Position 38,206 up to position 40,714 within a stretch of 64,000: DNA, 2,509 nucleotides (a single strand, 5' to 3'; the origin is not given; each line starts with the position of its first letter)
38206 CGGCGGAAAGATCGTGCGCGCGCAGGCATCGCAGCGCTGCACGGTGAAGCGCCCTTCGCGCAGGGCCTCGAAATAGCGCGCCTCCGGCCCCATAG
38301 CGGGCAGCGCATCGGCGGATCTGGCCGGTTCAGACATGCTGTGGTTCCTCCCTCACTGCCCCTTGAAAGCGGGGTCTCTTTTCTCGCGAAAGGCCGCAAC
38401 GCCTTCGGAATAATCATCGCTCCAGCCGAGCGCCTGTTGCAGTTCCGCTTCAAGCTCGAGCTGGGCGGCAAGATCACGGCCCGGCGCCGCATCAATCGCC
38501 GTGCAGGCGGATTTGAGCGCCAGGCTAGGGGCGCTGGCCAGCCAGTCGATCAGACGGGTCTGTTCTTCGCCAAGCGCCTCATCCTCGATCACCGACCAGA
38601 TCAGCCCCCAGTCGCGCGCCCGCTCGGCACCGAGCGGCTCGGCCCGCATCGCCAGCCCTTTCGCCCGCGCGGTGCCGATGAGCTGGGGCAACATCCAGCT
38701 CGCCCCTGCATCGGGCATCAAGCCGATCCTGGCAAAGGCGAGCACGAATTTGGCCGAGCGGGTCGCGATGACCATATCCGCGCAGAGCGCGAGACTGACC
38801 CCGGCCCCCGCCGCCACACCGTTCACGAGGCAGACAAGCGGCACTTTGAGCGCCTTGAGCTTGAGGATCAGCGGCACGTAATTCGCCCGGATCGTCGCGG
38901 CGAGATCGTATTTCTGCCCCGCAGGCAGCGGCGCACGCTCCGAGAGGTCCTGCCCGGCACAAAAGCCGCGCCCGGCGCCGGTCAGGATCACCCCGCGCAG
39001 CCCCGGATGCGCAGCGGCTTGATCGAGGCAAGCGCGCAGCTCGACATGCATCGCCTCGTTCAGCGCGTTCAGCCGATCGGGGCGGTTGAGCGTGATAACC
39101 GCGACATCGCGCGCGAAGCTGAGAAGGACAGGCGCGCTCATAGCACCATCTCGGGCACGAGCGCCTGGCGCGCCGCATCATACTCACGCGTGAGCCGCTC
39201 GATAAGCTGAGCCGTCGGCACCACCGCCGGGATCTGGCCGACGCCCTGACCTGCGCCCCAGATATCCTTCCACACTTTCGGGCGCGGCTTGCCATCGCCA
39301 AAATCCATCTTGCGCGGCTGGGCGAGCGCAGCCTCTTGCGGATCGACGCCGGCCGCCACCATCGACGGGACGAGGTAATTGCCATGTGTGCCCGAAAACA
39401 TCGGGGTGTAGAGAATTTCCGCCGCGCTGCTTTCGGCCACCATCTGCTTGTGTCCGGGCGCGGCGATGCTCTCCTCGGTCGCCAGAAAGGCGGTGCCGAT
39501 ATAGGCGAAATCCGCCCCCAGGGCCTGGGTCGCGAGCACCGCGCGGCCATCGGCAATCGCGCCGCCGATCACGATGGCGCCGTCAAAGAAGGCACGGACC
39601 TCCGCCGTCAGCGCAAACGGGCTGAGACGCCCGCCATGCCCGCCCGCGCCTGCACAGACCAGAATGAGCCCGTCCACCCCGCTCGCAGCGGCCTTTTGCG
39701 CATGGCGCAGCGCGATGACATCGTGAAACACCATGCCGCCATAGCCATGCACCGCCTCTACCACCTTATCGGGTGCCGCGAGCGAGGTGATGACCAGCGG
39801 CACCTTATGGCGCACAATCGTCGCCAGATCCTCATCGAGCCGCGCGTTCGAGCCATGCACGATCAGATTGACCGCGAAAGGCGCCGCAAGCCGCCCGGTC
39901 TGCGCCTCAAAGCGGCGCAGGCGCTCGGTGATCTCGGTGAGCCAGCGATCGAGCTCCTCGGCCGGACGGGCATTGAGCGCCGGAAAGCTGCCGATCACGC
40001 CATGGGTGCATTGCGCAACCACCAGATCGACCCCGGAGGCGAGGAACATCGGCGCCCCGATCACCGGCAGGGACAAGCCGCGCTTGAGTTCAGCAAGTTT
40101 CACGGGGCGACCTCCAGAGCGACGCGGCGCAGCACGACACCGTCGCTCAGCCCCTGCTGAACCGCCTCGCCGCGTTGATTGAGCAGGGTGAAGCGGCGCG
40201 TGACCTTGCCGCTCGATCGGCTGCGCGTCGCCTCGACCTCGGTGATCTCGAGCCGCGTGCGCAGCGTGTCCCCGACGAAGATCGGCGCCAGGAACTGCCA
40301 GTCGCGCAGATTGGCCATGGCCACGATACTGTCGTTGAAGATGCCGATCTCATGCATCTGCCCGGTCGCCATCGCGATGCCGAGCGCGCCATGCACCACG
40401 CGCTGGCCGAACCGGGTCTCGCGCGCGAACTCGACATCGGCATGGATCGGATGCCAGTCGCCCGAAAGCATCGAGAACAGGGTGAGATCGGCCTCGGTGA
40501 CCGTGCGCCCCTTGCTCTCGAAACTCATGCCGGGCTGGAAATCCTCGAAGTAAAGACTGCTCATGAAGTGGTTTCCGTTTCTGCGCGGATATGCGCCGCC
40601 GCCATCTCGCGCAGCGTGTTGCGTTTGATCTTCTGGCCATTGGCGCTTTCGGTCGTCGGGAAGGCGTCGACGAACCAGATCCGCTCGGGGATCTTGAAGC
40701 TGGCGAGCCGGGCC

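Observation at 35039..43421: Nine-gene translationally coupled operon for CoA-dependent beta-oxidation-like catabolism of an unusual acid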

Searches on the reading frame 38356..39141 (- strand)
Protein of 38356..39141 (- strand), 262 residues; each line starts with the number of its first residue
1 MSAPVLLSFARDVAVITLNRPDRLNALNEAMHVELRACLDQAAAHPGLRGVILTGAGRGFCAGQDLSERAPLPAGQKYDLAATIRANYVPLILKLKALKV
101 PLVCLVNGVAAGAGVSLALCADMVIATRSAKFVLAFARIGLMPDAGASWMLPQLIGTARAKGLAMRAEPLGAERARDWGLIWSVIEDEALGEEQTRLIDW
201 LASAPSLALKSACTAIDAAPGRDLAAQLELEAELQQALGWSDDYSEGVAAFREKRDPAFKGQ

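Call 5: search_protein_families(library=pfam, proteins=[window:38356-39141:-])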
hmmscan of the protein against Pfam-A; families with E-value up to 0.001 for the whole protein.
window:38356-39141:- (262 aa): 2 families
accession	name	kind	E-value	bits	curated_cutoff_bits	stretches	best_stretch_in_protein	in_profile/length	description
PF00378.25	ECH_1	-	4.5e-60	203.5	27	1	11-262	4-251/251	Enoyl-CoA hydratase/isomerase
PF16113.10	ECH_2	-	1.5e-34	120.4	27.2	1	14-198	2-185/335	Enoyl-CoA hydratase/isomerase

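Call 6: search_protein_families(library=ncbifam, proteins=[window:38356-39141:-])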
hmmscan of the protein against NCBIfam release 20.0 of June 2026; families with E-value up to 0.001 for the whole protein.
window:38356-39141:- (262 aa): 71 families (the best 25 are shown)
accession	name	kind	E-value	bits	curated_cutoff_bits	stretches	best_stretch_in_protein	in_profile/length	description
TIGR02280.1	PaaB1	equivalog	5.1e-96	321.1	345.15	1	5-262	1-256/256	2-(1,2-epoxy-1,2-dihydrophenyl)acetyl-CoA isomerase PaaG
NF004635.0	PRK05981.1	equivalog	2e-68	230.8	351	1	5-262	6-266/266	enoyl-CoA hydratase/isomerase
NF004857.0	PRK06210.1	equivalog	9.1e-54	182.7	341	1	5-261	10-274/275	enoyl-CoA hydratase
NF004725.0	PRK06072.1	equivalog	2e-53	181.7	293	1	12-262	9-248/248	enoyl-CoA hydratase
NF046063.1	oxepin_alt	equivalog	1.1e-52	179.1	300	1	12-257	9-253/254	oxepin-CoA hydrolase, alternative type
NF005700.0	PRK07511.1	subfamily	5e-51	173.8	274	1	1-260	1-259/260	enoyl-CoA hydratase family protein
NF051848.1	EnCoAHydtEchA19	equivalog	1.5e-50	172.1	400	1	10-262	7-258/258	enoyl-CoA hydratase EchA19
NF006699.0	PRK09245.1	subfamily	3.8e-50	170.6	354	1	2-261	2-265/266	crotonase/enoyl-CoA hydratase family protein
NF006107.0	PRK08258.1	equivalog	1.8e-49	168.5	330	1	7-262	21-277/277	enoyl-CoA hydratase family protein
NF006109.0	PRK08260.1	subfamily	2.4e-48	164.9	320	1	7-261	8-277/296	enoyl-CoA hydratase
NF005804.0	PRK07659.1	equivalog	3.8e-48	164.2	311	1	5-261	8-259/260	enoyl-CoA hydratase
NF007239.0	PRK09674.1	equivalog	1.1e-47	162.6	371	1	6-262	7-257/257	2,3-dehydroadipyl-CoA hydratase PaaF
NF050134.1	TdecoylIsomFabM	equivalog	1.9e-47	161.9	400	1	6-262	5-261/261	trans-2-decenoyl-ACP isomerase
NF004840.0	PRK06190.1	equivalog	3.7e-46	157.8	253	1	8-252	9-248/260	enoyl-CoA hydratase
NF005802.0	PRK07657.1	equivalog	6.2e-46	157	363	1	11-262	12-260/260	enoyl-CoA hydratase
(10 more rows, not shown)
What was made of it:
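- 38353..39141 (-): Gene E: PaaG-like crotonase (enoyl-CoA isomerase type), 262 aa. NCBIfam PaaG scores 321 bits against a cut-off of 345 (call 6).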

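Call 67: search_solved_structures(query=window:38356-39141:-, max_evalue=1e-35, show_alignments=1)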
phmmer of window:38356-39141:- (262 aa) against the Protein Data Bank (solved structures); distinct sequences matched with E-value up to 1e-35: 12.
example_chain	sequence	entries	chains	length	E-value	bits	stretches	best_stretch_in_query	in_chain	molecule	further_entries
4fzw_C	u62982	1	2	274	2.7e-75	256.3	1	8-261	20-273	1,2-epoxyphenylacetyl-CoA isomerase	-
2ej5_A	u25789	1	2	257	2e-50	174.8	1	12-261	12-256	Enoyl-CoA hydratase subunit II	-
6sl9_AAA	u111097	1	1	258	1.3e-47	165.6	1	12-261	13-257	Enoyl-CoA hydratase/carnithine racemase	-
6slb_AAA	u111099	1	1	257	1.3e-47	165.6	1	12-261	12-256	Enoyl-CoA hydratase/carnithine racemase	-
3hrx_A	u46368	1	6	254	1.4e-47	165.5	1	12-261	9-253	Probable enoyl-CoA hydratase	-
6sla_AAA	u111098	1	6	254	5.9e-47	163.4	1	12-261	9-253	Enoyl-CoA hydratase/carnithine racemase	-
4mi2_A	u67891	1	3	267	1.1e-42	149.4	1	11-261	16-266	Putative enoyl-CoA hydratase/isomerase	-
3p5m_A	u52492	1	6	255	9.2e-42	146.4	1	13-261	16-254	Enoyl-CoA hydratase/isomerase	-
5ylo_A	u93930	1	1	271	5.2e-41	143.9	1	10-261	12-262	Probable enoyl-CoA hydratase/isomerase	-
4lk5_A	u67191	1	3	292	1.3e-38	136.1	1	11-260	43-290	enoyl-CoA hydratase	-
3g64_A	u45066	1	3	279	5.5e-37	130.8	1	11-261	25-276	Putative enoyl-CoA hydratase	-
3kqf_A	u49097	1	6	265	3e-36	128.3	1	12-262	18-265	Enoyl-CoA hydratase/isomerase family protein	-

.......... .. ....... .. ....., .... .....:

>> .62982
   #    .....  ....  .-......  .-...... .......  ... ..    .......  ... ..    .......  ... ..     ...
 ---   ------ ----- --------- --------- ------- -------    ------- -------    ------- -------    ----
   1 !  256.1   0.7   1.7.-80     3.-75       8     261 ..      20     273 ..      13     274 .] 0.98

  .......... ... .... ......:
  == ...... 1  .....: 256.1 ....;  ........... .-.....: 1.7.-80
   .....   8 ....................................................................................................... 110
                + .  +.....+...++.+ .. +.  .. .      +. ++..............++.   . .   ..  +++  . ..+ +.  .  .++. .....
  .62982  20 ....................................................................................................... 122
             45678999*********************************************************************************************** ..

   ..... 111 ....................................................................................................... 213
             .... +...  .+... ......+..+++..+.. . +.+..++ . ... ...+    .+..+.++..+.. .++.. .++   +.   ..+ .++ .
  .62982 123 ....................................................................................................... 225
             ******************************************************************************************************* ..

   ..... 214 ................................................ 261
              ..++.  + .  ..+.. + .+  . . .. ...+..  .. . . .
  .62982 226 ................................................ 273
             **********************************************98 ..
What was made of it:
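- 38353..39141 (-): E. coli PaaG (4fzw_C), 256 bits, with the GL(I/M)PD motif conserved (call 67).
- E matches PaaG (call 67).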

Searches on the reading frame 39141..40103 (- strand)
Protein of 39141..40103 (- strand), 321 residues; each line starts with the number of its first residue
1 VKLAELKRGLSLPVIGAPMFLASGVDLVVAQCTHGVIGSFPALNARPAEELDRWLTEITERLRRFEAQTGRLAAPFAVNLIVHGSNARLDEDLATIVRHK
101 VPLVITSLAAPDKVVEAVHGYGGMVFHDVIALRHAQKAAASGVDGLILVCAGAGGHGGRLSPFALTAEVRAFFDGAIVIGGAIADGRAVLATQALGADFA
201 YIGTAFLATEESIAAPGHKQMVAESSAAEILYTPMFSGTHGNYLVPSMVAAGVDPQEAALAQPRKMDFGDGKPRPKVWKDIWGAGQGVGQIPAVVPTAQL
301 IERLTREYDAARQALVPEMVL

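Call 5: search_protein_families(library=pfam, proteins=[window:39141-40103:-])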
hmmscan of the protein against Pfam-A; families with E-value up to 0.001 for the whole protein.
window:39141-40103:- (321 aa): 2 families
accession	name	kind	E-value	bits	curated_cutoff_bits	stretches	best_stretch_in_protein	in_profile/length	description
PF03060.21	NMO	-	1.8e-21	77.4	28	1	83-306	101-330/331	Nitronate monooxygenase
PF01070.24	FMN_dh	-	0.00087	18.9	24.9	0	130-218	227-317/350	FMN-dependent dehydrogenase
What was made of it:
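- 39138..40103 (-): Gene D: NMO-family FMN enzyme, FabK/IpdC-like, 321 aa, GTG start. Pfam NMO, 77 bits (call 5).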

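Call 6: search_protein_families(library=ncbifam, proteins=[window:39141-40103:-])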
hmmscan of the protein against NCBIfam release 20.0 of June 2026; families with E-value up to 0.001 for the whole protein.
window:39141-40103:- (321 aa): 2 families
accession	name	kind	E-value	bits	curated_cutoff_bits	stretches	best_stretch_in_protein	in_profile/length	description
TIGR03151.1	enACPred_II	equivalog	1.9e-20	73.4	453.1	1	11-274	11-261/307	enoyl-[acyl-carrier-protein] reductase FabK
TIGR02814.1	pfaD_fam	subfamily_domain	8.4e-05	21.5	449.25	0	179-234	229-284/444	PfaD family polyunsaturated fatty acid/polyketide biosynthesis protein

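Call 8: search_solved_structures(query=window:39141-40103:-, show_alignments=1)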
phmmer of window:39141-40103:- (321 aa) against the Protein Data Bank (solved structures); distinct sequences matched with E-value up to 0.001: 17.
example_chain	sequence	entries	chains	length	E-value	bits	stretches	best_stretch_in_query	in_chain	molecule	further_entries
4iql_A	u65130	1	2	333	8.3e-19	71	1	9-223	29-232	Enoyl-(Acyl-carrier-protein) reductase II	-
5gvj_A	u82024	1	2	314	2.2e-17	66.3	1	71-310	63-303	Enoyl-[acyl-carrier-protein] reductase [FMN]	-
5gvh_A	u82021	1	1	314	3.8e-17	65.6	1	71-310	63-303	Enoyl-[acyl-carrier-protein] reductase [FMN]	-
3bo9_A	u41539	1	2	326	4.3e-17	65.4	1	72-310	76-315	Putative nitroalkan dioxygenase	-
7l00_A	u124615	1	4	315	2.7e-15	59.5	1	73-307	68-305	Enoyl-Acyl Carrier Protein Reductase FabK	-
2z6i_A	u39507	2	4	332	1.1e-13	54.2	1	74-229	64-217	Trans-2-enoyl-ACP reductase II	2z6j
9pl0_A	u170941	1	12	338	2e-11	46.7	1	9-249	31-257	Enoyl-[acyl-carrier-protein] reductase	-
6e2a_A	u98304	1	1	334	4.8e-11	45.5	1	74-222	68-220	Nitronate monooxygenase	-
2gjl_A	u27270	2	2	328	4.9e-11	45.5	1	74-222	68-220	hypothetical protein PA1024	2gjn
3bw2_A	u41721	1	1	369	4e-10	42.5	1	88-315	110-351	2-nitropropane dioxygenase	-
3bw4_A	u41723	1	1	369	8.4e-10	41.4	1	88-315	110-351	2-nitropropane dioxygenase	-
5lsm_A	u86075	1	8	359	1.1e-09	41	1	98-251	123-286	FMN-dependent nitronate monooxygenase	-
3bw3_A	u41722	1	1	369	4.3e-09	39.1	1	88-315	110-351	2-nitropropane dioxygenase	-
4q4k_A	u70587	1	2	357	2e-05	27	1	110-246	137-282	Nitronate Monooxygenase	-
4qis_A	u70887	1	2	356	2.5e-05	26.7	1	110-245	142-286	Nitronate monooxygenase family protein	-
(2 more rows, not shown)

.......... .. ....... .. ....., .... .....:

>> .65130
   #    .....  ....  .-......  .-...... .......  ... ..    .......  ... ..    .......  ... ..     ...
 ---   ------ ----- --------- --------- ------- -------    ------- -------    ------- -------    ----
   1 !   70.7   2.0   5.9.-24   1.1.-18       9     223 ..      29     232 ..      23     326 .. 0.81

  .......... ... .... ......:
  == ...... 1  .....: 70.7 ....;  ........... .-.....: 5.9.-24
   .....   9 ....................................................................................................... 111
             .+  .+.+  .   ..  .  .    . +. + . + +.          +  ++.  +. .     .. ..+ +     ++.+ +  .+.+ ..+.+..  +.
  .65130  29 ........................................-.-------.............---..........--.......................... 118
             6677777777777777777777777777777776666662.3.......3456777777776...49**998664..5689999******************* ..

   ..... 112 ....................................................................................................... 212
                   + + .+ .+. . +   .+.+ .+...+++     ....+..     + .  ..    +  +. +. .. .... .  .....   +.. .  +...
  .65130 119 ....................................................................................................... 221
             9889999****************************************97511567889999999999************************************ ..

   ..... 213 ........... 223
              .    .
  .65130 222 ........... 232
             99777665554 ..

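Call 10: find_related_loci(query=window:39141-40103:-, collection=genome_contigs, flank=10000)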
Query window:39141-40103:- (321 aa) in genome_contigs; peptide patterns used: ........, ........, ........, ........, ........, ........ (x = any residue, [..] = any of these).
599 stretches matched a pattern (row limit reached: there are more); 512 encode a relative of the query (tblastn E <= 1e-3); the best 80 are kept; 80 distinct loci.
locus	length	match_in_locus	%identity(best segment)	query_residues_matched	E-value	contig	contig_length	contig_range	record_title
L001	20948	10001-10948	73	1-316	1e-154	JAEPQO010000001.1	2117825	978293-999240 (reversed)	MAG: Rhodospirillales bacterium isolate HXMU1429-12 NODE_1_length_2117825_cov_21.819529, whole genome shotgun sequence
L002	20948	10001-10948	71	1-316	2e-150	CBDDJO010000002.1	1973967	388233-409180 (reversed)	MAG: Rhodospirillales bacterium isolate da2743c5-98de-4a1b-852b-4e923ef405be genome assembly, contig: contig_2, whole ge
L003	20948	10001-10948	72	1-316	2e-146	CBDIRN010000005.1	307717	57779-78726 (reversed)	MAG: uncultured Rhodospirillales bacterium isolate K1855-m1-bin08 genome assembly, contig: N-K1855-C601, whole genome sh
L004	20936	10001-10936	67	1-312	2e-143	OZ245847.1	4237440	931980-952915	MAG: Rhodospirillales bacterium isolate a3b51f7d-2ba9-4b20-b109-360ef5d28540 genome assembly, chromosome: 1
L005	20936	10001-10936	68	1-312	3e-143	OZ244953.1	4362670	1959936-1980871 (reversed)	MAG: Rhodospirillales bacterium isolate 29706eec-3215-49e9-b6be-e243b0adebf5 genome assembly, chromosome: 1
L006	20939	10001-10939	65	4-316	4e-136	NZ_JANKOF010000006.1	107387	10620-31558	Nitratireductor sp. ZSWI3 ZSWI3.00006, whole genome shotgun sequence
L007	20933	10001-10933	66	6-316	5e-129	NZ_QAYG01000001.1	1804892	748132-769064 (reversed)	Breoghania corrubedonensis strain DSM 23382 Ga0183466_101, whole genome shotgun sequence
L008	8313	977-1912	61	5-315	7e-123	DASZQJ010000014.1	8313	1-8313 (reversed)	MAG TPA_asm: Burkholderiales bacterium isolate SMAG_U5994 k141_160236, whole genome shotgun sequence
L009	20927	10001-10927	61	1-308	5e-122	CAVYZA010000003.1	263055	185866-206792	MAG: uncultured beta proteobacterium isolate MFD02242.bin.2.83 genome assembly, contig: contig_12244, whole genome shotg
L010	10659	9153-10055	61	5-304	6e-122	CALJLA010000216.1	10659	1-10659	MAG TPA_asm: uncultured proteobacterium isolate SRR7515930_bin.63_CONCOCT_v1.1_MAG genome assembly, contig: ERZ869936.25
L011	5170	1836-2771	60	5-315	1e-120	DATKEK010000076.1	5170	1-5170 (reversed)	MAG TPA_asm: Burkholderiales bacterium isolate SMAG_U14497 k141_836755, whole genome shotgun sequence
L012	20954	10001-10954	60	1-315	1e-119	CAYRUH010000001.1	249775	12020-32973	MAG TPA_asm: uncultured Woeseiaceae bacterium isolate SRP141376_co3_266 genome assembly, contig: NODE_34_length_249775_c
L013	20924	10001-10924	59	6-312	3e-119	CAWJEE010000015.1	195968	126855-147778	MAG: uncultured beta proteobacterium isolate MFD04716.bin.2.29 genome assembly, contig: contig_66615, whole genome shotg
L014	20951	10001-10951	58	2-316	2e-118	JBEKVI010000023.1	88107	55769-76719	MAG: Burkholderiaceae bacterium isolate SPRUCE 600 SPRUCE_600_23, whole genome shotgun sequence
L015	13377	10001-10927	58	6-313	3e-118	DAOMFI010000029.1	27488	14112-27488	MAG TPA_asm: Burkholderiaceae bacterium isolate AMR_MDS_5006 NODE_256_length_27488_cov_41.336675, whole genome shotgun s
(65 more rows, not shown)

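Call 66: search_protein_families(library=pfam, proteins=[L007:3630-7364:+, L007:7916-9169:+, L007:9210-9941:+, L007:11083-11898:-, L007:12163-13332:+], max_evalue=0.00001)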
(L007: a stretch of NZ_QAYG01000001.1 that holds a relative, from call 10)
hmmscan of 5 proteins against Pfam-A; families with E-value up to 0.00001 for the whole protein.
L007:3630-7364:+ (1245 aa): 0 families

L007:7916-9169:+ (418 aa): 0 families

L007:9210-9941:+ (244 aa): 1 family
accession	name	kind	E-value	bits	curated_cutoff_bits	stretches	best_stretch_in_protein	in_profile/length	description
PF03061.28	4HBT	-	1.3e-19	70.7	20.6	1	137-214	1-78/79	Thioesterase superfamily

L007:11083-11898:- (272 aa): 2 families
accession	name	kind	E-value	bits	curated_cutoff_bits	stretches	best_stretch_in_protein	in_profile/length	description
PF01614.24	IclR_C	-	1.1e-14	54.8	24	1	103-260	11-170/174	Bacterial transcriptional regulator IclR C-terminal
PF09339.16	HTH_IclR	-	6.8e-12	45.4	22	1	27-78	1-52/52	IclR helix-turn-helix domain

L007:12163-13332:+ (390 aa): 0 families

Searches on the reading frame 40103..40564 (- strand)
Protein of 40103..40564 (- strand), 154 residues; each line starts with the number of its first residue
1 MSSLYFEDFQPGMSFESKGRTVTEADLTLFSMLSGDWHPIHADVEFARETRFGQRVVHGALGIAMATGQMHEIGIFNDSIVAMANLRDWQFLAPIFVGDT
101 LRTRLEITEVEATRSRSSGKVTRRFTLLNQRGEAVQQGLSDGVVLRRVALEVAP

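Call 5: search_protein_families(library=pfam, proteins=[window:40103-40564:-])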
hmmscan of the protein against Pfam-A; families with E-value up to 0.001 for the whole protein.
window:40103-40564:- (154 aa): 2 families
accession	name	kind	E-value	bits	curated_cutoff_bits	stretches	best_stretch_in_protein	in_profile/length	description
PF01575.25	MaoC_dehydratas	-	1.1e-25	90.1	27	1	10-123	3-117/123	MaoC like domain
PF13452.11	FAS1_DH_region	-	3.9e-10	40.4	22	1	11-135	3-129/132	FAS1-like, dehydratase domain region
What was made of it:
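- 40100..40564 (-): Gene C: single-domain MaoC (R)-specific enoyl-CoA hydratase, 154 aa. Pfam MaoC_dehydratas, 90 bits (call 5).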

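Call 6: search_protein_families(library=ncbifam, proteins=[window:40103-40564:-])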
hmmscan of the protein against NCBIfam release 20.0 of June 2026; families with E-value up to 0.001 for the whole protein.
window:40103-40564:- (154 aa): 5 families
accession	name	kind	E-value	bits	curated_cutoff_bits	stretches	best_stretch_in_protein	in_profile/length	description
TIGR02278.1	PaaN-DH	equivalog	1.3e-19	70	562.8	1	4-136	523-654/664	phenylacetic acid degradation bifunctional protein PaaZ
NF038241.1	RipB_Ich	equivalog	1.4e-15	57.6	340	1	2-136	20-154/175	(R)-specific enoyl-CoA hydratase RipB/Ich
NF006045.0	PRK08190.1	subfamily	1.6e-12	47.1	282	1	4-139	9-136/467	bifunctional enoyl-CoA hydratase/phosphate acetyltransferase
NF040620.1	fused_HadA_HadB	exception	5.5e-09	35.9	350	1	4-70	194-260/329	fused (3R)-hydroxyacyl-ACP dehydratase subunits HadA/HadB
NF010246.0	PRK13693.1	equivalog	2.1e-05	24.5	203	1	5-71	5-71/142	(3R)-hydroxyacyl-ACP dehydratase subunit HadB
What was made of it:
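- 40100..40564 (-): The nearest NCBIfam model is the PaaZ C-terminal hydratase, 70 bits, far below cut-off (call 6).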
